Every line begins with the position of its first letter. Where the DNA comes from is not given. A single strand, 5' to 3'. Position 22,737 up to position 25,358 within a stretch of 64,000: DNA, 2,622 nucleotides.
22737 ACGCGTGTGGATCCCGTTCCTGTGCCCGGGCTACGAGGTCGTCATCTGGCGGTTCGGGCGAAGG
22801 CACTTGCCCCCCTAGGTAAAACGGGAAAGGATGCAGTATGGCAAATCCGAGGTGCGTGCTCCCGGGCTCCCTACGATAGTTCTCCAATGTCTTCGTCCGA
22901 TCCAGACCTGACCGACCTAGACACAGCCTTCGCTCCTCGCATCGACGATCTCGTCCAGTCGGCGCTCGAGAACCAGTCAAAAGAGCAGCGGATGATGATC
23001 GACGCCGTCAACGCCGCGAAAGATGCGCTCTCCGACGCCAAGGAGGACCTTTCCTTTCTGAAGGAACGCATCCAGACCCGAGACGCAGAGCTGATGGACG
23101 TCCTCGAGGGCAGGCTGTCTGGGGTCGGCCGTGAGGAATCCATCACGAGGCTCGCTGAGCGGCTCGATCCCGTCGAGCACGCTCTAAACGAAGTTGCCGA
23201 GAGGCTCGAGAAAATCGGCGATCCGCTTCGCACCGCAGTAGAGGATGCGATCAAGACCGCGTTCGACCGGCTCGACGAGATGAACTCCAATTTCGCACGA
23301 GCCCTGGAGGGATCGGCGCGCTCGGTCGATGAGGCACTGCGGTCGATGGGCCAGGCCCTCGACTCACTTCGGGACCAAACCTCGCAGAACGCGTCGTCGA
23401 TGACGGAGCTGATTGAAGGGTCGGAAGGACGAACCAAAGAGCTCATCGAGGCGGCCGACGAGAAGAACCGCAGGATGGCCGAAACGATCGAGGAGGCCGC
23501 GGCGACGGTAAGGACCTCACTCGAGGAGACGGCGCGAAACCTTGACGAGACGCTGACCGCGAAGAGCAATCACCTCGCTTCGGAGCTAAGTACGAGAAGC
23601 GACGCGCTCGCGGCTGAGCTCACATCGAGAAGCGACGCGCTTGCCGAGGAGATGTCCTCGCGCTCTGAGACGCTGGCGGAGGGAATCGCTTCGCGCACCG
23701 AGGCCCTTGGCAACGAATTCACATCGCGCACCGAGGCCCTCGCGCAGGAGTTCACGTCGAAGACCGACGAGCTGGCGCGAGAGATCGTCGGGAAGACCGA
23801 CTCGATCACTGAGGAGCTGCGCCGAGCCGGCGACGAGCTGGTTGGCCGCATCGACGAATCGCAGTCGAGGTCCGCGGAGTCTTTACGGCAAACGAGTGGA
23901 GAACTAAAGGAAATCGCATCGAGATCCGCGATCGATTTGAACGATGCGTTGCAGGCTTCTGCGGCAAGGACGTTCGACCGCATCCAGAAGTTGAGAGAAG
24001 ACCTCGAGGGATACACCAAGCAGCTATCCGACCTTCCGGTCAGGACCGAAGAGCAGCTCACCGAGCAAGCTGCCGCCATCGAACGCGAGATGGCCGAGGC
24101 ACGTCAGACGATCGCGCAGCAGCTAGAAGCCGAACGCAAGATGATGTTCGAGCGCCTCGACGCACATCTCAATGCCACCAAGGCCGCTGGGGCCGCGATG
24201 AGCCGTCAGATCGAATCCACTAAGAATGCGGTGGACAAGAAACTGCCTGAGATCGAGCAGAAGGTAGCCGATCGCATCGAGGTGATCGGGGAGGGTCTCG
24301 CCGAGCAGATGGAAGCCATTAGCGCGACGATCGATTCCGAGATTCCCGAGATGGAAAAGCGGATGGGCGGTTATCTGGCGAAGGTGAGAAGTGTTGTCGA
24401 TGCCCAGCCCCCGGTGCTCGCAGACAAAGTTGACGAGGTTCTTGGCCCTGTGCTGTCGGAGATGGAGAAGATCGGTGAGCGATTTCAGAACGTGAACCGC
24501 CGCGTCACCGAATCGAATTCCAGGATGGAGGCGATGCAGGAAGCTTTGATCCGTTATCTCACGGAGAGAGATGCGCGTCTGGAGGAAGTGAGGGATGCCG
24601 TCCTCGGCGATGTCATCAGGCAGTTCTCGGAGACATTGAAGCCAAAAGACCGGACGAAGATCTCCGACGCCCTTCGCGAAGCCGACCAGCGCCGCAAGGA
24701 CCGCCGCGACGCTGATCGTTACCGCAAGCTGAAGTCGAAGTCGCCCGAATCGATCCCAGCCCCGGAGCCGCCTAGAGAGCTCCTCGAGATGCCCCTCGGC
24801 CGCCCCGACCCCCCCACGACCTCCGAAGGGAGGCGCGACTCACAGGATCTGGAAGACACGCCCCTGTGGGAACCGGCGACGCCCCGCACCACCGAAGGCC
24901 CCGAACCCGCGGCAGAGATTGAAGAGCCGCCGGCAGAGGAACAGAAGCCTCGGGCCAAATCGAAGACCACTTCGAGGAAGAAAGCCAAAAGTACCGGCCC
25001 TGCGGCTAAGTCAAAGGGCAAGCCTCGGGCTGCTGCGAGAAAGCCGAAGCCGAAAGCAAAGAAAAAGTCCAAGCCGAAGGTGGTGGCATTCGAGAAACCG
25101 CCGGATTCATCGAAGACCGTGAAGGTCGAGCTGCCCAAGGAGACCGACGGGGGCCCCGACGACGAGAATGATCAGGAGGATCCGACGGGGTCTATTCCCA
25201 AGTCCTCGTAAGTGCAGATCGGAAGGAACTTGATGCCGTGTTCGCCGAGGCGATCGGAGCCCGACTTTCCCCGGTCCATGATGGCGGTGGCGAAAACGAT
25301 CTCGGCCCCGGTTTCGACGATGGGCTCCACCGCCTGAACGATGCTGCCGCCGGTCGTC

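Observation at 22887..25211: Large coiled-coil protein with 8 perfect-length 11-residue repeats and an HBHA/histone-H1-like lysine-rich tail, divergent from an ECF sigma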

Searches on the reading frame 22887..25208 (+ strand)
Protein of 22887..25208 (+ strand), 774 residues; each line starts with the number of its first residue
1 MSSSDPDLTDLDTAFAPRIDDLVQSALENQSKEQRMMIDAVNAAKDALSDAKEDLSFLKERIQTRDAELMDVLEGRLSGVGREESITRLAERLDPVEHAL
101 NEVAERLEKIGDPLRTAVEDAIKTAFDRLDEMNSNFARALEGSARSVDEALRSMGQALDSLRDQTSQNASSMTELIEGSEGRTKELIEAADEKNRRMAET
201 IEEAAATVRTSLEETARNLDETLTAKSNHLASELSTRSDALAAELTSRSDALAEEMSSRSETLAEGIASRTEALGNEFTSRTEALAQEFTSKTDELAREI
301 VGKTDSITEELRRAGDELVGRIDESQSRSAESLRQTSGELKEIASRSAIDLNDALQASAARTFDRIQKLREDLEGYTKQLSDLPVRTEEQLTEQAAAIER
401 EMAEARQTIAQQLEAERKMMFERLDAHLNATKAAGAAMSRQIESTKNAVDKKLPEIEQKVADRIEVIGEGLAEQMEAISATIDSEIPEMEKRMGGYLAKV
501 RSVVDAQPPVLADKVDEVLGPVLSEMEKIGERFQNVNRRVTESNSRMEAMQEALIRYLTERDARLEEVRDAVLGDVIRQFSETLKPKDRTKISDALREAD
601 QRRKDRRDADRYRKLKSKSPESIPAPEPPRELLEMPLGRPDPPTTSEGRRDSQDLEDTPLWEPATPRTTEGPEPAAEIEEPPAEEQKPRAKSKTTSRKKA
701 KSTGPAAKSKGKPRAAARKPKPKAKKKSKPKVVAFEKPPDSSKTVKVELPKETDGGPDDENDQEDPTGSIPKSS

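Call 6: search_protein_families(library=pfam, proteins=[window:22887-25208:+], max_evalue=0.1)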
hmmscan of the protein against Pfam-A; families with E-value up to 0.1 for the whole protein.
window:22887-25208:+ (774 aa): 10 families
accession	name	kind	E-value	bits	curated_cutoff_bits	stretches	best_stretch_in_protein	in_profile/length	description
PF01442.23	Apolipoprotein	-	4.3e-20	72.7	90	3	222-395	8-185/190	Apolipoprotein A1/A4/E domain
PF04513.17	Baculo_PEP_C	-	3e-08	34.3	38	0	425-483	19-77/140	Baculovirus polyhedron envelope protein, PEP, C terminus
PF07464.16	ApoLp-III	-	7.3e-08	33.1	36.3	2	184-288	39-142/146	Apolipophorin-III precursor (apoLp-III)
PF07889.17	DUF1664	-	1.4e-05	25.5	34.6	0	472-551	47-121/124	Protein of unknown function (DUF1664)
PF05478.16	Prominin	-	0.00029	19.5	34.3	1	335-531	210-414/799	Prominin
PF02601.20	Exonuc_VII_L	-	0.011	15.7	35.9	0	497-620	164-271/315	Exonuclease VII, large subunit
PF10157.14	BORCS6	-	0.012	16.2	35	0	117-178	11-72/101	BLOC-1-related complex sub-unit 6 C-terminal helix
PF06637.16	PV-1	-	0.016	14.4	30.1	1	478-569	245-336/439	PV-1 protein (PLVAP)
PF24430.1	DUF7553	-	0.042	14.8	27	1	105-170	4-69/85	Family of unknown function (DUF7553)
PF14942.11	Muted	-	0.047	14.3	26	0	199-293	46-143/146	Organelle biogenesis, Muted-like protein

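Call 7: search_protein_families(library=ncbifam, proteins=[window:22887-25208:+], max_evalue=0.1)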
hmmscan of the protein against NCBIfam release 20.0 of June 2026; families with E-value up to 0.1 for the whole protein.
window:22887-25208:+ (774 aa): 10 families
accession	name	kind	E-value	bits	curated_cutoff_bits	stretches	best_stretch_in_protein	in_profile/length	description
NF047516.1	LA_3659_fam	equivalog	3.8e-05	23.4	36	1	19-171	46-204/221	LA_3659 family protein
NF047514.1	SpiroCoCo_N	equivalog_domain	3.8e-05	23.4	75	1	19-171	46-204/221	SpiroCoCo family coiled-coil protein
NF033914.0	antiphage_ZorA_1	subfamily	4.8e-05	21.8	190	1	77-345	223-482/619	anti-phage ZorAB system protein ZorA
NF047388.1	SA1320_fam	subfamily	0.00016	20.3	230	1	103-308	221-431/644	SA1320 family protein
NF041792.2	2_anti-phage_ZorA2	equivalog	0.00056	18.6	700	1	305-413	402-514/550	type II Zorya anti-phage system protein ZorA2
TIGR04527.1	mycoplas_twoTM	subfamily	0.00075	19.3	125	0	359-461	70-171/248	MG_279/MG_280 family protein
NF045780.1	TrlF_fam_ATP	equivalog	0.0024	16.6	350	0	24-323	458-762/944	TrlF family AAA-like ATPase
NF045800.1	FibBindPlpA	equivalog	0.025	12.8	1300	0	34-256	511-728/965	fibronectin-binding protein PlpA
NF033916.0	antiphage_ZorA_3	subfamily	0.032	13.1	250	0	94-232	353-493/509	anti-phage ZorAB system protein ZorA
NF047515.1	SpiroCoCo_C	equivalog_domain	0.062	12.5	125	0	26-111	146-231/313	SpiroCoCo family coiled-coil protein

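Call 8: find_homologous_proteins(query=window:22887-25208:+, max_evalue=0.001)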
Query window:22887-25208:+ (774 aa): 1 proteins with E <= 0.001 among 8000 candidates.
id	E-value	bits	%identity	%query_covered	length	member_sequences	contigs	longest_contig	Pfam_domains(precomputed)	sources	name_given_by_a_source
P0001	0.0e+0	1268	83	100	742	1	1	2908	PF04513.18,PF26039.2,PF01442.24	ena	-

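Call 10: find_encoding_contigs(protein=P0001, flank=10000)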
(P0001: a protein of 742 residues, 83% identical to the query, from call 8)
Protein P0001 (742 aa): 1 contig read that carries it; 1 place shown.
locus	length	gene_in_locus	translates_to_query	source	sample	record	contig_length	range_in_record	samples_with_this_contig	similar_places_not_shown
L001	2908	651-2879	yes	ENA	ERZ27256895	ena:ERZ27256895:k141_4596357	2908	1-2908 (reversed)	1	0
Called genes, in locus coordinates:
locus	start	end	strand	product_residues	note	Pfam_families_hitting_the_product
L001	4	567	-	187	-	PF04542:Sigma70_r2, PF08281:Sigma70_r4_2, PF04545:Sigma70_r4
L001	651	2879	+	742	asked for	PF04513:Baculo_PEP_C (faint), PF26039:Dcst2 (faint), PF01442:Apolipoprotein (weak)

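Call 12: find_related_loci(query=window:22887-25208:+, collection=genome_contigs, flank=10000)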
Query window:22887-25208:+ (774 aa) in genome_contigs; peptide patterns used: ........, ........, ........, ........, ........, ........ (x = any residue, [..] = any of these).
75 stretches matched a pattern, but none encodes a relative of the query by tblastn (E <= 1e-3).

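Call 19: search_solved_structures(query=window:22887-25208:+, max_evalue=0.01)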
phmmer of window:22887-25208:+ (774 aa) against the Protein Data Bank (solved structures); distinct sequences matched with E-value up to 0.01: 2.
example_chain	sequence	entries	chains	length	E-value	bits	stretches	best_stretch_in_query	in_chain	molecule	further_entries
3s84_A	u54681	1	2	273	4.5e-05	25.7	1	217-393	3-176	Apolipoprotein A-IV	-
9hx4_F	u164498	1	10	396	5.7e-05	25.4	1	164-380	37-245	Apolipoprotein A-IV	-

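Call 21: search_protein_representatives(protein=window:22887-25208:+)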
Query: 774 residues. Proteins with E-value up to 0.001 (for the whole library): 156; up to 1e-10: 35; up to 1e-30: 18. The best 150 are listed.
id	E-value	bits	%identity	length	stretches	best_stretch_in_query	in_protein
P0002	1.5e-64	235.5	40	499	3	421-644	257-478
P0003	2.7e-59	218.1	38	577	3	423-650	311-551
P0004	1.2e-50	189.5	34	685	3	499-744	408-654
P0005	1.8e-45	172.5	33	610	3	465-722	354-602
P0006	1.0e-43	166.7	32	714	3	512-734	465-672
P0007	1.1e-43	166.5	42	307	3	493-642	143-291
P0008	6.7e-43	164.0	35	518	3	511-700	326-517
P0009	1.2e-42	163.2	30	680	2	387-729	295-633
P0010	6.4e-40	154.1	30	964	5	487-761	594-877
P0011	2.1e-39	152.4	39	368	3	497-645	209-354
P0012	3.4e-37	145.1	34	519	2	408-647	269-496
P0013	5.4e-36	141.1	34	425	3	500-635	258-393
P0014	3.1e-35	138.6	32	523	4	478-727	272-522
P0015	5.0e-35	138.0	37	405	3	500-649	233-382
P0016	1.9e-34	136.1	31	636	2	473-726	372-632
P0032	7.9e-13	64.6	29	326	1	441-710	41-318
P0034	1.9e-12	63.3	34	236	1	538-746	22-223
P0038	2.1e-10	56.6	24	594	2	414-741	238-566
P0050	3.7e-09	52.5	31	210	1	544-719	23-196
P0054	1.4e-08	50.6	27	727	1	40-725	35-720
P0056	2.5e-08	49.7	24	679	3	480-744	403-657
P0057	2.5e-08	49.7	31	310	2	534-633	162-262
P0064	6.3e-08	48.4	27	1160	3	59-742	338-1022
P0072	2.3e-07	46.6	28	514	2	452-727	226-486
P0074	3.1e-07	46.1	36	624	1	545-727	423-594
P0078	6.3e-07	45.1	27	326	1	437-644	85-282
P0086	2.6e-06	43.1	29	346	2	470-710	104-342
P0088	2.7e-06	43.0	28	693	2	545-728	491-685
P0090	3.0e-06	42.9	31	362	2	545-716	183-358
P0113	2.0e-05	40.1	28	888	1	518-731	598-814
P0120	5.3e-05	38.7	26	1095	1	158-648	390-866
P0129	2.0e-04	36.9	31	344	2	543-710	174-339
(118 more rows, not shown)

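Call 33: search_protein_families(library=pfam, alignment_id=A2, max_evalue=0.01)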
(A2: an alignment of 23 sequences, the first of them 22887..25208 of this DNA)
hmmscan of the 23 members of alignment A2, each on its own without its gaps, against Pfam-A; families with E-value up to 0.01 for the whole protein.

A. member 1, window:22887-25208:+ (774 aa): 5 families
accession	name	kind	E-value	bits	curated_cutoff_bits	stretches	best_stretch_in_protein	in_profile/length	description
PF01442.23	Apolipoprotein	-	4.3e-20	72.7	90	2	222-395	8-185/190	Apolipoprotein A1/A4/E domain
PF04513.17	Baculo_PEP_C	-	3e-08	34.3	38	0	425-483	19-77/140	Baculovirus polyhedron envelope protein, PEP, C terminus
PF07464.16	ApoLp-III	-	7.3e-08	33.1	36.3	2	184-288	39-142/146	Apolipophorin-III precursor (apoLp-III)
PF07889.17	DUF1664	-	1.4e-05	25.5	34.6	0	472-551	47-121/124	Protein of unknown function (DUF1664)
PF05478.16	Prominin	-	0.00029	19.5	34.3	1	335-531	210-414/799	Prominin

B. families by the number of members that match (of 23 scanned): 35 families (the first 25 are shown)
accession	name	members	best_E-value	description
PF01442.23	Apolipoprotein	20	4.3e-20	Apolipoprotein A1/A4/E domain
PF04513.17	Baculo_PEP_C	18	1.3e-10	Baculovirus polyhedron envelope protein, PEP, C terminus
PF07889.17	DUF1664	13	4.5e-08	Protein of unknown function (DUF1664)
PF07464.16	ApoLp-III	7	7.3e-08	Apolipophorin-III precursor (apoLp-III)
PF05478.16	Prominin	7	7e-05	Prominin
PF06705.16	SF-assemblin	3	0.00018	SF-assemblin/beta giardin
PF15984.10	Collagen_mid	2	1.1e-05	Bacterial collagen, middle region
PF20667.3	Sec10_N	2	0.0016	Exocyst complex component Sec10, N-terminal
PF01519.22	DUF16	2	0.0031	Protein of unknown function DUF16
PF06419.17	COG6_N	2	0.0039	Conserved oligomeric complex COG6, N-terminal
PF23854.1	DUF7217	2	0.0058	Domain of unknown function (DUF7217)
PF03915.18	AIP3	1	4.6e-05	Actin interacting protein 3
PF13166.12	AAA_13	1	5.5e-05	AAA domain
PF06160.17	EzrA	1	0.00043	Septation ring formation regulator, EzrA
PF09753.14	Use1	1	0.0005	Membrane fusion protein Use1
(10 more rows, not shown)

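Call 50: list_cluster_members(proteins=[P0004, P0009, P0010, P0054, P0064, P0113, P0120, P0088, P0056, P0038])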
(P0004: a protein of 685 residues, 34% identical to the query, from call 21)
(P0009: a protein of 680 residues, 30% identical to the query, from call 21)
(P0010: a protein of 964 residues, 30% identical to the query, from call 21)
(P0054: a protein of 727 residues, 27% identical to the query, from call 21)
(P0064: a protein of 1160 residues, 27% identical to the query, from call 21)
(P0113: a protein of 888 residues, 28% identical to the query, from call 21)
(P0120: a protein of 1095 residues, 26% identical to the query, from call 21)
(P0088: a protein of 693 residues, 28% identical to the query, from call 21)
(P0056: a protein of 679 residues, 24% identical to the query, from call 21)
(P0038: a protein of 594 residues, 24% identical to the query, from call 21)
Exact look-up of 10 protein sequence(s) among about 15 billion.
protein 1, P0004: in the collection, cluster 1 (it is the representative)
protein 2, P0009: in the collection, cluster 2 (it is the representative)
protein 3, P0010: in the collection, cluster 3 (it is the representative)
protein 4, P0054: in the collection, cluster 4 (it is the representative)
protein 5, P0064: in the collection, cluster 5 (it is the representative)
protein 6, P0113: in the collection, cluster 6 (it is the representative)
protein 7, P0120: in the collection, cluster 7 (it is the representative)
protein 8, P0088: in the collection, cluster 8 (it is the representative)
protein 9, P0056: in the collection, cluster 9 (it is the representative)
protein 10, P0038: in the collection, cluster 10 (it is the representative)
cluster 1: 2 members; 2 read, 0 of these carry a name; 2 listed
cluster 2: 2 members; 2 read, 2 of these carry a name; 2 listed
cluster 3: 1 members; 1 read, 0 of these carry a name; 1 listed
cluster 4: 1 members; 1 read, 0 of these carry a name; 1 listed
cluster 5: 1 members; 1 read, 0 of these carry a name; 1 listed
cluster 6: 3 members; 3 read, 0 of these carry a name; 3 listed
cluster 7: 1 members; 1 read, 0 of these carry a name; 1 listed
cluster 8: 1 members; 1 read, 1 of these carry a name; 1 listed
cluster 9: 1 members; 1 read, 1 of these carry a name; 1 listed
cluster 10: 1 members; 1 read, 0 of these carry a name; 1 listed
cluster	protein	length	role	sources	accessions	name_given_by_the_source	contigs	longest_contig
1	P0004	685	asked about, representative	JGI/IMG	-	-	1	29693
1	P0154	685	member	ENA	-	-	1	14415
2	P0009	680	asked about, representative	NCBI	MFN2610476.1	MAG: hypothetical protein ABR507_06350 [Actinomycetota bacterium]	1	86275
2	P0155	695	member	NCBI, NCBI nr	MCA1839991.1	MAG: hypothetical protein LC723_06640, partial [Actinobacteria bacterium] | hypothetical protein [Actinomycetota bacterium]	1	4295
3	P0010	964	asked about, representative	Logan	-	-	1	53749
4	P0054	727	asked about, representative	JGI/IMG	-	-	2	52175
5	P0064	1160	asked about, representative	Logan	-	-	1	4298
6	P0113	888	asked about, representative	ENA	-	-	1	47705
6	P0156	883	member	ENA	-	-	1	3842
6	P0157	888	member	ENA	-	-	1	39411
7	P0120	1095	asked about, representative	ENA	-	-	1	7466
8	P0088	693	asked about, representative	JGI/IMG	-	hypothetical protein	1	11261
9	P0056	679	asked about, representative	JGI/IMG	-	BMFP domain-containing protein YqiC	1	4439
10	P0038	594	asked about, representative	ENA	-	-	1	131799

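Call 52: find_encoding_contigs(protein=P0010, flank=8000, max_places=2)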
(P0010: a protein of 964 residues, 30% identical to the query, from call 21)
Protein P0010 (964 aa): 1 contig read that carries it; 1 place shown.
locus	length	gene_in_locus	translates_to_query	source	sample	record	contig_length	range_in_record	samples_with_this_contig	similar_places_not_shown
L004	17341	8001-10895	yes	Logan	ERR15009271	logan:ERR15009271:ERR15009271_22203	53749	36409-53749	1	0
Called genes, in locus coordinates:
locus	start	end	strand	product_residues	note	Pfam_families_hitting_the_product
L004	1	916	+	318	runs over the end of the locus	PF01370:Epimerase, PF04321:RmlD_sub_bind, PF16363:GDP_Man_Dehyd, PF02719:Polysacc_synt_2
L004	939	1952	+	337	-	PF01370:Epimerase, PF04321:RmlD_sub_bind (weak), PF16363:GDP_Man_Dehyd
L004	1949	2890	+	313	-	PF01073:3Beta_HSD, PF01370:Epimerase, PF02719:Polysacc_synt_2 (weak), PF04321:RmlD_sub_bind, PF07993:NAD_binding_4 (faint), PF16363:GDP_Man_Dehyd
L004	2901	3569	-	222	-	PF11303:DUF3105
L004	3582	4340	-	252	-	PF01996:F420_ligase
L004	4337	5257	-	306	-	PF01933:CofD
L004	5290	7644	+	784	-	PF04055:Radical_SAM, PF19288:CofH_C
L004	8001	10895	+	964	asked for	PF01442:Apolipoprotein (faint), PF04513:Baculo_PEP_C (faint), PF28217:FAM81B (weak)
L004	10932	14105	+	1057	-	PF00535:Glycos_transf_2, PF13641:Glyco_tranf_2_3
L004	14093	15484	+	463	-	PF18986:DUF5719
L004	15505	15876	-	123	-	PF06262:Zincin_1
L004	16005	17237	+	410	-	PF12229:PG_binding_4, PF03734:YkuD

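Call 54: find_encoding_contigs(protein=P0038, flank=7000, max_places=1)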
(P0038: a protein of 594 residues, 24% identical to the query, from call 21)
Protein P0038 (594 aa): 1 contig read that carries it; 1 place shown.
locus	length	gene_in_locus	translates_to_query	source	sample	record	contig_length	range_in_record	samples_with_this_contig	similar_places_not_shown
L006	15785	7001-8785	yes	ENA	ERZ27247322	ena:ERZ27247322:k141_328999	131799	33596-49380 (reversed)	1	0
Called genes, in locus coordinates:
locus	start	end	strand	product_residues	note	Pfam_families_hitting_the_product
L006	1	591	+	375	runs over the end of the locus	PF00483:NTP_transferase, PF12804:NTP_transf_3, PF24894:Hexapep_GlmU (faint), PF00132:Hexapep (weak), PF25084:LbH_EIF2B, PF00132:Hexapep, PF25087:GMPPB_C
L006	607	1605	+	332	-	PF00296:Bac_luciferase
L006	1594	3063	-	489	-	PF01996:F420_ligase, PF00881:Nitroreductase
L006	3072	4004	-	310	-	PF01933:CofD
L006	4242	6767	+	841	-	PF04055:Radical_SAM, PF19288:CofH_C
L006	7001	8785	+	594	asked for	PF04513:Baculo_PEP_C (faint), PF01442:Apolipoprotein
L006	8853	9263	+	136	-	PF20393:Pro_CA_2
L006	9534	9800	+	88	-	PF02467:Whib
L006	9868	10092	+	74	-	-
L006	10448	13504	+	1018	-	PF00535:Glycos_transf_2, PF13641:Glyco_tranf_2_3, PF13632:Glyco_trans_2_3 (weak)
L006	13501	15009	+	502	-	PF18986:DUF5719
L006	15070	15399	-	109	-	PF06262:Zincin_1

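Call 55: find_encoding_contigs(protein=P0054, flank=7000, max_places=1)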
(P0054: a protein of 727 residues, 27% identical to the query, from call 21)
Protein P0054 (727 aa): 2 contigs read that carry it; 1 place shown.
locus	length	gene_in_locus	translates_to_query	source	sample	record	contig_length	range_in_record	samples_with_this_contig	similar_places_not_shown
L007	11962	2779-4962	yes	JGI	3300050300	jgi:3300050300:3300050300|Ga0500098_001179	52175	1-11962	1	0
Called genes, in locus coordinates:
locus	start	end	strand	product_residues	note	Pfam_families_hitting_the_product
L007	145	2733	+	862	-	PF04055:Radical_SAM, PF19288:CofH_C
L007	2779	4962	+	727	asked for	PF04513:Baculo_PEP_C (faint), PF07889:DUF1664 (faint), PF01442:Apolipoprotein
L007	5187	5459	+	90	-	PF02467:Whib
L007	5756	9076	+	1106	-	PF00535:Glycos_transf_2 (faint), PF13641:Glyco_tranf_2_3, PF13632:Glyco_trans_2_3 (weak)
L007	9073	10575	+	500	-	PF18986:DUF5719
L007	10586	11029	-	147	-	PF06262:Zincin_1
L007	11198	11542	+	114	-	PF12005:DUF3499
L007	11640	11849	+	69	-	-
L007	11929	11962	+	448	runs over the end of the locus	PF02878:PGM_PMM_I, PF02879:PGM_PMM_II, PF02880:PGM_PMM_III, PF00408:PGM_PMM_IV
